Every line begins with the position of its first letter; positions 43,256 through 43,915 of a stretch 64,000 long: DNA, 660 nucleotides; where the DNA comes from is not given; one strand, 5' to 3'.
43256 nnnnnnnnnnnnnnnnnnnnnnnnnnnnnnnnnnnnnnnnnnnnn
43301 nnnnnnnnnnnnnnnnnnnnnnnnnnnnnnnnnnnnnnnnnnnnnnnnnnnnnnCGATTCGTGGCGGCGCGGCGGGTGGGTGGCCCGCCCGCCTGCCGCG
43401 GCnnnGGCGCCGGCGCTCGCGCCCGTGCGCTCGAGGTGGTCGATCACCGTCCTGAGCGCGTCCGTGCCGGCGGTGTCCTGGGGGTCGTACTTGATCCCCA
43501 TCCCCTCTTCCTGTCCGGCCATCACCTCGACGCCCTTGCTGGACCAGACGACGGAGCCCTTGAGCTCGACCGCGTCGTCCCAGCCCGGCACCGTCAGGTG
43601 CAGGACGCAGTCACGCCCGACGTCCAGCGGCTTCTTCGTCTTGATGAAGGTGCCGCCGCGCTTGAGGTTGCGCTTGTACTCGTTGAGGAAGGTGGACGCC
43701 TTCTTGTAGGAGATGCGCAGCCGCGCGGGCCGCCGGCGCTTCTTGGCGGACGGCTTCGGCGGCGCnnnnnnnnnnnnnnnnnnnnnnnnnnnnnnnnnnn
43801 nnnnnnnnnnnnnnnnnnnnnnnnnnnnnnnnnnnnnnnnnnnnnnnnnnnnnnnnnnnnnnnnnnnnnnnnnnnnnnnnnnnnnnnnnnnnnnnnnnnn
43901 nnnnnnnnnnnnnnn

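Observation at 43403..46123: Hsp70 chaperone fused to a C-terminal PilZ (c-di-GMP receptor) domain via a Gly-Lys repeat and acidic linker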

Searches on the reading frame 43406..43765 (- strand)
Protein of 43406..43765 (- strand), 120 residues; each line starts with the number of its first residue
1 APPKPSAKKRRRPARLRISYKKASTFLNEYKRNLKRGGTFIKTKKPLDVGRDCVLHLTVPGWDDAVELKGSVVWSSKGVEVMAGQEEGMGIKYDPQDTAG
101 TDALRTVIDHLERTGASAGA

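Call 23: search_solved_structures(query=A1, max_evalue=10, show_alignments=3)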
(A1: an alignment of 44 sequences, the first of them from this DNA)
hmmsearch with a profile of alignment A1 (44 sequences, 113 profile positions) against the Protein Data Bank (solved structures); distinct sequences matched with E-value up to 10: 5.
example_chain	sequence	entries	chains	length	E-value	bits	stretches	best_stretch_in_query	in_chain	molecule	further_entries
4f48_B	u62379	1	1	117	1.9e-08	37.3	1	16-110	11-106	Type IV fimbriae assembly protein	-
3dsg_A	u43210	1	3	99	3.7e-08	36.4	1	17-107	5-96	Type IV fimbriae assembly protein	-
3cnr_A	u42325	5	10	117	2.7e-07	33.6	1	16-110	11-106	Type IV fimbriae assembly protein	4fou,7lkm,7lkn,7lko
7lkq_B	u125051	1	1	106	3.9e-07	33.1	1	16-107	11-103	Type IV fimbriae assembly protein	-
3msr_A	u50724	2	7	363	0.044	16.8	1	23-74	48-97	amidohydrolases | amidohydrolase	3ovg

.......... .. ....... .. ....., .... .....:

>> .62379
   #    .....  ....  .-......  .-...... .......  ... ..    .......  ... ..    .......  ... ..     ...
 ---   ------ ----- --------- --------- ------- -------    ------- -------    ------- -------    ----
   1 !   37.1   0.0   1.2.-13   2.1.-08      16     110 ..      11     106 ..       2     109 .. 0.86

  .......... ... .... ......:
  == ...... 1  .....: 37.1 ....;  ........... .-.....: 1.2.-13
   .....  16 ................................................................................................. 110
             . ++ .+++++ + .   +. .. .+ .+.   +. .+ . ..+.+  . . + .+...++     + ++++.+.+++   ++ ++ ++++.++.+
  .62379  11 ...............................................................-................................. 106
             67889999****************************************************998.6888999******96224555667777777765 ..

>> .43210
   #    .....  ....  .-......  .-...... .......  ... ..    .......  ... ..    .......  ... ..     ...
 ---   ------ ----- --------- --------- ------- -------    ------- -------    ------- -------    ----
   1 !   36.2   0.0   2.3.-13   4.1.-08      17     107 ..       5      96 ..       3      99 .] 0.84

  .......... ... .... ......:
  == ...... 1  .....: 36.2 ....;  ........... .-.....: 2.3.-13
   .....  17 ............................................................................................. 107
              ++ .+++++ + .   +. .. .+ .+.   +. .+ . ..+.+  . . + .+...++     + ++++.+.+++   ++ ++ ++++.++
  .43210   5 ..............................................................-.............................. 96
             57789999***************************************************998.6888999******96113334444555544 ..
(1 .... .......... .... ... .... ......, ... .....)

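Call 26: find_related_loci(query=A2, collection=genome_contigs, flank=8000)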
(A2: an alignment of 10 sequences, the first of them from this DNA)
Query A2 (120 aa) in genome_contigs; peptide patterns used: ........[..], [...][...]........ (x = any residue, [..] = any of these).
30 stretches matched a pattern; 18 encode a relative of the query (tblastn E <= 1e-3); 18 distinct loci.
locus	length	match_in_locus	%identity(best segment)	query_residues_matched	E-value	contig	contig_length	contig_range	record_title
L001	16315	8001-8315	86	8-112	1e-61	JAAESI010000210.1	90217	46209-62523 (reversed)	MAG: Proteobacteria bacterium isolate Ust_8 UstG_CONTIG2257028, whole genome shotgun sequence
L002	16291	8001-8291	88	16-112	8e-57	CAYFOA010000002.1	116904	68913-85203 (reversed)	MAG TPA_asm: uncultured Rickettsiales bacterium isolate ERP019367_co1_6 genome assembly, contig: NODE_226_length_116904_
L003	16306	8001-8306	75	10-111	5e-52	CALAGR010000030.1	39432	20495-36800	MAG TPA_asm: uncultured proteobacterium isolate ERR2206756_bin.78_CONCOCT_v1.1_MAG genome assembly, contig: ERZ887841.30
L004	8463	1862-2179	73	6-111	2e-51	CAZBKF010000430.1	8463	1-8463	MAG TPA_asm: uncultured Rickettsiales bacterium isolate binchicken_co141_65 genome assembly, contig: NODE_31061_length_8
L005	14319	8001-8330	66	2-111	3e-48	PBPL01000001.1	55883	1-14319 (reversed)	MAG: Deltaproteobacteria bacterium isolate RS363 24615, whole genome shotgun sequence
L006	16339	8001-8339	63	5-118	1e-45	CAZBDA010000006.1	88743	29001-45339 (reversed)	MAG TPA_asm: uncultured Rickettsiales bacterium isolate binchicken_co141_137 genome assembly, contig: NODE_880_length_88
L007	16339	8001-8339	60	1-116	2e-42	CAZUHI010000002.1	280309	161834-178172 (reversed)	MAG TPA_asm: uncultured Rickettsiales bacterium isolate binchicken_co46_645 genome assembly, contig: NODE_34_length_2803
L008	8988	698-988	66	16-112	3e-42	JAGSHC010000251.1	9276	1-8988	MAG: Deltaproteobacteria bacterium isolate GY13CH_bin.27 k141_38665_length_9276_cov_9.0000, whole genome shotgun sequenc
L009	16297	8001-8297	63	15-116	4e-38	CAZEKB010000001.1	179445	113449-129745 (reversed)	MAG TPA_asm: uncultured Rickettsiales bacterium isolate binchicken_co141_512 genome assembly, contig: NODE_137_length_17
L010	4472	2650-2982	53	11-120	1e-36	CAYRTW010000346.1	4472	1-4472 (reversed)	MAG TPA_asm: uncultured Rickettsiales bacterium isolate SRP173033_co1_25 genome assembly, contig: NODE_56560_length_4472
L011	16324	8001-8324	52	9-115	7e-34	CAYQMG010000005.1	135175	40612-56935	MAG TPA_asm: uncultured Gammaproteobacteria bacterium isolate binchicken_co219_296 genome assembly, contig: k141_818259,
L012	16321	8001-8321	49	6-111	2e-32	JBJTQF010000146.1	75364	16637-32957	MAG: Myxococcota bacterium isolate samp_4448_VAMB_910 samp_4448_1213639, whole genome shotgun sequence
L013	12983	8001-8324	50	9-115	3e-32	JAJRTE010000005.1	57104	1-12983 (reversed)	MAG: Myxococcota bacterium isolate Dive96_bin1.27 k141_106538, whole genome shotgun sequence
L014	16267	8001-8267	38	2-93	3e-20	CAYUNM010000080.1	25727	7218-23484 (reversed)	MAG TPA_asm: uncultured Kofleriaceae bacterium isolate SRP263991_co5_613 genome assembly, contig: NODE_3817_length_25727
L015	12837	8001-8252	44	11-93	4e-20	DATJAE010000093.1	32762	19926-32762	MAG TPA_asm: Kofleriaceae bacterium isolate SMAG_U15319 k141_2081177, whole genome shotgun sequence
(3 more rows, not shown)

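Call 29: predict_structure(alignment_id=A1)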
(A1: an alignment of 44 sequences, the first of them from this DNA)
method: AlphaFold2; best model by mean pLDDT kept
length: 120 residues; sequences in the alignment: 44
mean_pLDDT: 87.7   pTM: 0.75
mean pLDDT of the five models: 87.7, 86.3, 85.5, 85.3, 81.9
residues with pLDDT >= 90: 91; 70-90: 14; 50-70: 11; < 50: 4
segments of 3 or more residues with pLDDT < 50: 117-120
pLDDT, mean of each block of 10 residues (from residue 1): 55 92 94 94 93 96 94 91 85 95 95 67
secondary structure, 60 per line:
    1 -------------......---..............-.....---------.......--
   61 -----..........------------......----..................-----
elements in order: E14-19 H23-36 E38-42 E52-58 E66-75 E88-93 H98-115

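Call 32: fold_search(model_id=the predicted structure, library=pdb)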
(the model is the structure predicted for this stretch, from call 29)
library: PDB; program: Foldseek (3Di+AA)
matches with E <= 10: 528; with E <= 0.001: 11
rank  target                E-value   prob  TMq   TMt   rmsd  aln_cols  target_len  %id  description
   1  7lkn_C                8.3e-07  1.00  0.56  0.60   3.7        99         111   25  The PilB(N-terminal_P70S mutant)-PilZ complex (SeMet) (released 2021-08-11)
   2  4fou_C                1.3e-06  1.00  0.55  0.67   3.8        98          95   24  Structure of the PilZ-FimX(EAL domain)-c-di-GMP complex responsible for the regulation of bacterial Type IV pilus biog (released 2013-03-27)
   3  4fou_D                3.4e-06  1.00  0.56  0.68   3.6       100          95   25  Structure of the PilZ-FimX(EAL domain)-c-di-GMP complex responsible for the regulation of bacterial Type IV pilus biog (released 2013-03-27)
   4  7lkm_C                4.1e-06  1.00  0.56  0.60   5.4       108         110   23  The PilB(N-terminal_P70S mutant)-PilZ complex of the Type IV pilus from Xanthomonas citri (released 2021-08-11)
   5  7lkq_B                4.4e-06  1.00  0.53  0.65   3.5       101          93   24  The PilZ(delta107-117)-FimX(GGDEF-EAL) complex from Xanthomonas citri (released 2021-08-11)
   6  7lkm_D                5.3e-06  1.00  0.56  0.60   3.6        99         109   25  The PilB(N-terminal_P70S mutant)-PilZ complex of the Type IV pilus from Xanthomonas citri (released 2021-08-11)
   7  3dsg_B                1.2e-05  1.00  0.58  0.69   3.7       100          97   26  XC1028 from Xanthomonas campestris Adopts a PilZ Domain-like Structure Yet with Trivial c-di-GMP Binding Activity (released 2009-05-19)
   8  3cnr_B                3.6e-05  1.00  0.55  0.67   3.4        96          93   26  Crystal Structure of PilZ (XAC1133) from Xanthomonas axonopodis pv citri (released 2009-03-31)
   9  3dsg_C                3.9e-05  1.00  0.56  0.68   2.9       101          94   25  XC1028 from Xanthomonas campestris Adopts a PilZ Domain-like Structure Yet with Trivial c-di-GMP Binding Activity (released 2009-05-19)
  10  3cnr_A                3.9e-05  1.00  0.55  0.68   3.4        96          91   26  Crystal Structure of PilZ (XAC1133) from Xanthomonas axonopodis pv citri (released 2009-03-31)
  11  3dsg_A                1.1e-04  1.00  0.52  0.62   4.0       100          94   25  XC1028 from Xanthomonas campestris Adopts a PilZ Domain-like Structure Yet with Trivial c-di-GMP Binding Activity (released 2009-05-19)
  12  3iuw_B                1.1e-03  1.00  0.37  0.50   4.7        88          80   17  Crystal structure of Activating signal cointegrator (NP_814290.1) from ENTEROCOCCUS FAECALIS V583 at 1.58 A resolution (released 2009-09-15)
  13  3iuw_A                2.7e-03  0.99  0.37  0.50   4.6        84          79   17  Crystal structure of Activating signal cointegrator (NP_814290.1) from ENTEROCOCCUS FAECALIS V583 at 1.58 A resolution (released 2009-09-15)
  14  5vx6_B                7.6e-02  0.80  0.38  0.25   4.5        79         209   11  Structure of Bacillus subtilis Inhibitor of motility (MotI/DgrA) (released 2017-11-22)
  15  5vx6_A                1.2e-01  0.72  0.37  0.24   4.5        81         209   11  Structure of Bacillus subtilis Inhibitor of motility (MotI/DgrA) (released 2017-11-22)
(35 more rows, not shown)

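Call 49: find_homologous_proteins(query=A1, max_evalue=0.00001)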
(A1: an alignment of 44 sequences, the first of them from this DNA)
Query A1 (44 sequences) (120 aa, profile of the alignment): 40 proteins with E <= 0.00001 among 3037 candidates.
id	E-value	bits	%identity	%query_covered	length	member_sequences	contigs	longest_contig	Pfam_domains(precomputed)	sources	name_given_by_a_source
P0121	6.4e-46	173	87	81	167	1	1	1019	PF07238.20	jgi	jgi:type IV pilus assembly protein PilZ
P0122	4.2e-45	170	78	93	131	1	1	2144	PF07238.20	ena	-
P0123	1.3e-41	159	64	90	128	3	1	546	PF07238.20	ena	-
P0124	3.3e-41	157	70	66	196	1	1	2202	PF07238.20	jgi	jgi:uncharacterized protein (TIGR02266 family)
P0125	3.8e-40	154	61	88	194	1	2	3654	PF07238.20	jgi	jgi:uncharacterized protein (TIGR02266 family)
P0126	3.2e-38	148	70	80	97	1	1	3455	PF07238.20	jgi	jgi:type IV pilus assembly protein PilZ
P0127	2.3e-32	129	74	71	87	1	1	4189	-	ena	-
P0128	3.1e-32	129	40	73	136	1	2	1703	PF07238.20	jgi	jgi:hypothetical protein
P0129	4.0e-32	128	41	63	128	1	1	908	-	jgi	jgi:type IV pilus assembly protein PilZ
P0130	7.9e-32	127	72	71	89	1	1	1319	-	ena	-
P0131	5.7e-31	124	42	73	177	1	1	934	-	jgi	jgi:type IV pilus assembly protein PilZ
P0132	1.1e-30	124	39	82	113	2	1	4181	-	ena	-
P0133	1.4e-30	123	57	76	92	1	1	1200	PF07238.20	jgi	jgi:type IV pilus assembly protein PilZ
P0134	1.6e-26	110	41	64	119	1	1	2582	PF07238.20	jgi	jgi:hypothetical protein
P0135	4.5e-26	109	41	87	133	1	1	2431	PF07238.20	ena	-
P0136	1.6e-25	107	41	76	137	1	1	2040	PF07238.20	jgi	jgi:type IV pilus assembly protein PilZ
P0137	2.8e-25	106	33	76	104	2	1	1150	PF07238.20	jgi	jgi:Tfp pilus assembly protein PilZ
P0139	1.0e-23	101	41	69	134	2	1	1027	PF07238.20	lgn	-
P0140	1.0e-23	101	36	89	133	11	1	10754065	PF07238.20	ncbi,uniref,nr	ncbi:TIGR02266 family protein [Sandaracinus amylolyticus]|uniref:PilZ domain-containing protein n=1 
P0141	1.6e-23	100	36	85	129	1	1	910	PF07238.20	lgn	-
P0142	2.4e-23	100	38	91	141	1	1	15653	PF07238.20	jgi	jgi:type IV pilus assembly protein PilZ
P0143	3.3e-23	99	40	69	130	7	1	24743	PF07238.20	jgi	jgi:type IV pilus assembly protein PilZ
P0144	4.5e-23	99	40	84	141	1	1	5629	PF07238.20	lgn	-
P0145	4.7e-23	99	39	84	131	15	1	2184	PF07238.20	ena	-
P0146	1.1e-22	98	44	84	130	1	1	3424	PF07238.20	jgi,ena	jgi:type IV pilus assembly protein PilZ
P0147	1.4e-22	97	37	78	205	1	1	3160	PF07238.20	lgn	-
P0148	1.7e-22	97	42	69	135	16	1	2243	PF07238.20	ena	-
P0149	4.6e-22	96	45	83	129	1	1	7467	PF07238.20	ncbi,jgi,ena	jgi:type IV pilus assembly protein PilZ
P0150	8.9e-22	95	42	80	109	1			PF07238.20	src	-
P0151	1.9e-21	94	37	84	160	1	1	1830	PF07238.20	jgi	jgi:type IV pilus assembly protein PilZ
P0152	2.0e-21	94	31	80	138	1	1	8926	PF07238.20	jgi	jgi:type IV pilus assembly protein PilZ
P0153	3.4e-21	93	33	87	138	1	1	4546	PF07238.20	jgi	jgi:type IV pilus assembly protein PilZ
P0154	1.2e-20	91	36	89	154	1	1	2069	PF07238.20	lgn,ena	-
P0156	1.8e-19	87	38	85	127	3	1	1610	PF07238.20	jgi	jgi:type IV pilus assembly protein PilZ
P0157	2.0e-19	87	33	80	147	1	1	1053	PF07238.20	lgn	-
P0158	1.6e-18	84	31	81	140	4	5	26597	PF07238.20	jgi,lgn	jgi:type IV pilus assembly protein PilZ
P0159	3.8e-14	70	43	57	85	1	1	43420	PF07238.20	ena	-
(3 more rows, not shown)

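Call 62: search_protein_representatives(alignment_id=A1)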
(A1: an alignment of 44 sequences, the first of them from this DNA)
Query: 44 sequences, 113 profile positions. Proteins with E-value up to 0.001 (for the whole library): 6411; up to 1e-10: 839; up to 1e-30: 34. The best 150 are listed.
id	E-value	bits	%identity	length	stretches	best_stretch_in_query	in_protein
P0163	6.5e-44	164.5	-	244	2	8-109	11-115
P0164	1.9e-41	156.6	-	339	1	3-112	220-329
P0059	2.3e-40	153.1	-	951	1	3-111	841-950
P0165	2.1e-39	150.0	-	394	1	3-111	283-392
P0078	2.4e-39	149.8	-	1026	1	4-112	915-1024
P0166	2.6e-39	149.7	-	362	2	7-105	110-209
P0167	3.5e-39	149.2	-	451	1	3-112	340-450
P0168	4.2e-39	149.0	-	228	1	7-112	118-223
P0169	5.9e-39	148.5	-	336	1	4-111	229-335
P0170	8.8e-39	147.9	-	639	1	5-112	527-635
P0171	2.0e-38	146.8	-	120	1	5-112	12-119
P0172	6.0e-38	145.3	-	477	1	5-112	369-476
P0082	1.5e-37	144.0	-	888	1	3-112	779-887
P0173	1.5e-36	140.7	-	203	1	3-111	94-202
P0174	2.4e-36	140.1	-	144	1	4-112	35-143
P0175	8.3e-35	135.1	-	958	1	3-111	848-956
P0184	2.5e-32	127.2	-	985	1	12-112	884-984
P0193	1.8e-30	121.1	-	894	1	5-111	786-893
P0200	3.7e-29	116.9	-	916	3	15-110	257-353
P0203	1.1e-28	115.4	-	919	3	6-111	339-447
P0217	6.3e-26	106.5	-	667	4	4-104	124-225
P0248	1.6e-21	92.3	-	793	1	3-112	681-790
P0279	1.6e-19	85.9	-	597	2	5-111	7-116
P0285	3.2e-19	84.9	-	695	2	4-112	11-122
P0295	1.5e-18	82.8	-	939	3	7-110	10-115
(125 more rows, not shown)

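Call 63: search_protein_families(library=pfam, proteins=[P0175, P0184, P0193, P0248, P0200, P0203, P0217, P0279, P0285, P0295], max_evalue=0.001)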
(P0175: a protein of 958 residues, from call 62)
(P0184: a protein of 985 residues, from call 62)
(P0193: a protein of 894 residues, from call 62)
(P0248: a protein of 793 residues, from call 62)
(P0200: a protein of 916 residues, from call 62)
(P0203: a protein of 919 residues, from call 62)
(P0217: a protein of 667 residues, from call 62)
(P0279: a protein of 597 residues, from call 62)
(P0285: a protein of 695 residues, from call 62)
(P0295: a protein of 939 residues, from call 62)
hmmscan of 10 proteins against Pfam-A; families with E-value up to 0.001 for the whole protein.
P0175 (958 aa): 2 families
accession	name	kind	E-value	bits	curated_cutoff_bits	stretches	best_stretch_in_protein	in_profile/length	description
PF00012.26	HSP70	-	1.6e-172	575.3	20.6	1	4-501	1-504/599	Hsp70 protein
PF06723.19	MreB_Mbl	-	2.8e-14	53.1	27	1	113-371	71-320/327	MreB/Mbl protein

P0184 (985 aa): 2 families
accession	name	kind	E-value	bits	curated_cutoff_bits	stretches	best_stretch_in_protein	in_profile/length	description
PF00012.26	HSP70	-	1.7e-163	545.5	20.6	1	5-503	2-506/599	Hsp70 protein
PF06723.19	MreB_Mbl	-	1.1e-15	57.8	27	1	132-373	90-322/327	MreB/Mbl protein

P0193 (894 aa): 3 families
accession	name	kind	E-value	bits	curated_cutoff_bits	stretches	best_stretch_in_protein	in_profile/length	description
PF00012.26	HSP70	-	9.8e-173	576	20.6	1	4-556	1-557/599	Hsp70 protein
PF06723.19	MreB_Mbl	-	7e-17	61.7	27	1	105-371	63-320/327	MreB/Mbl protein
PF07238.19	PilZ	-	3.4e-07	31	22.5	1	791-876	6-85/102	PilZ domain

P0248 (793 aa): 2 families
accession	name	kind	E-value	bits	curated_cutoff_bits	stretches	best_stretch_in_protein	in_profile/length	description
PF00012.26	HSP70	-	4e-138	461.7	20.6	1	1-425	69-500/599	Hsp70 protein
PF06723.19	MreB_Mbl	-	2.1e-10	40.4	27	1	46-300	76-321/327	MreB/Mbl protein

P0200 (916 aa): 1 family
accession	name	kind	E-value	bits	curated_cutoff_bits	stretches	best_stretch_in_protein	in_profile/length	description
PF07238.19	PilZ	-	3.9e-41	139.9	22.5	3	245-351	1-100/102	PilZ domain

P0203 (919 aa): 1 family
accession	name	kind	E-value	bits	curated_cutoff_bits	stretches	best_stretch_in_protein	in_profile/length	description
PF07238.19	PilZ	-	3.4e-44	149.8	22.5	3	338-444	1-100/102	PilZ domain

P0217 (667 aa): 1 family
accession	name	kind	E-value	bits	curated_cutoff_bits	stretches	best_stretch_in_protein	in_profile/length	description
PF07238.19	PilZ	-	6.4e-39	132.8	22.5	3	125-230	1-101/102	PilZ domain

P0279 (597 aa): 1 family
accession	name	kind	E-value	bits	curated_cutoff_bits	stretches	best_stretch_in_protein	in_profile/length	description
PF07238.19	PilZ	-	1.8e-29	102.5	22.5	2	7-113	1-100/102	PilZ domain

P0285 (695 aa): 1 family
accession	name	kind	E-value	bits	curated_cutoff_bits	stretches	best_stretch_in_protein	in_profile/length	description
PF07238.19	PilZ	-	7.3e-30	103.8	22.5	2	13-119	2-101/102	PilZ domain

P0295 (939 aa): 3 families
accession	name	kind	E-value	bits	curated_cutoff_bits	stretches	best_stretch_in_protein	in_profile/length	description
PF00012.26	HSP70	-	1.3e-49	169.4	20.6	1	486-915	57-491/599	Hsp70 protein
PF07238.19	PilZ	-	1e-43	148.2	22.5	3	256-363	1-101/102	PilZ domain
PF06723.19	MreB_Mbl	-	6.3e-05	22.4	27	1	555-644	88-177/327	MreB/Mbl protein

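Call 67: search_protein_families(library=ncbifam, alignment_id=A1, max_evalue=0.001)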
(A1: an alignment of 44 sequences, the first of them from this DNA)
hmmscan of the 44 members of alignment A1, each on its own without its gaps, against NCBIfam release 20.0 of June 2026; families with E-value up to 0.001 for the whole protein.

A. member 1, seq(120 aa): 1 family
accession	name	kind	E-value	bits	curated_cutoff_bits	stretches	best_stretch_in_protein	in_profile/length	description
TIGR02266.1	gmx_TIGR02266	paralog_domain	4.6e-18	65.2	68.7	1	12-108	2-95/96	TIGR02266 family protein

B. families by the number of members that match (of 44 scanned): 1 family
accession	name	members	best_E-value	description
TIGR02266.1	gmx_TIGR02266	44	4.4e-21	TIGR02266 family protein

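Call 68: search_protein_families(library=pfam, alignment_id=A1, max_evalue=0.01)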
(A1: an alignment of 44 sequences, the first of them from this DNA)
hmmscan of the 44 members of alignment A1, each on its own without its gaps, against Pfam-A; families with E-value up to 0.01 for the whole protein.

A. member 1, seq(120 aa): 1 family
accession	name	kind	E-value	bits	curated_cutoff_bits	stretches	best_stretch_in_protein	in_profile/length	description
PF07238.19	PilZ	-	4.6e-05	24.1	22.5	1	11-104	7-96/102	PilZ domain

B. families by the number of members that match (of 44 scanned): 1 family
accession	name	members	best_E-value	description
PF07238.19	PilZ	43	8.8e-10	PilZ domain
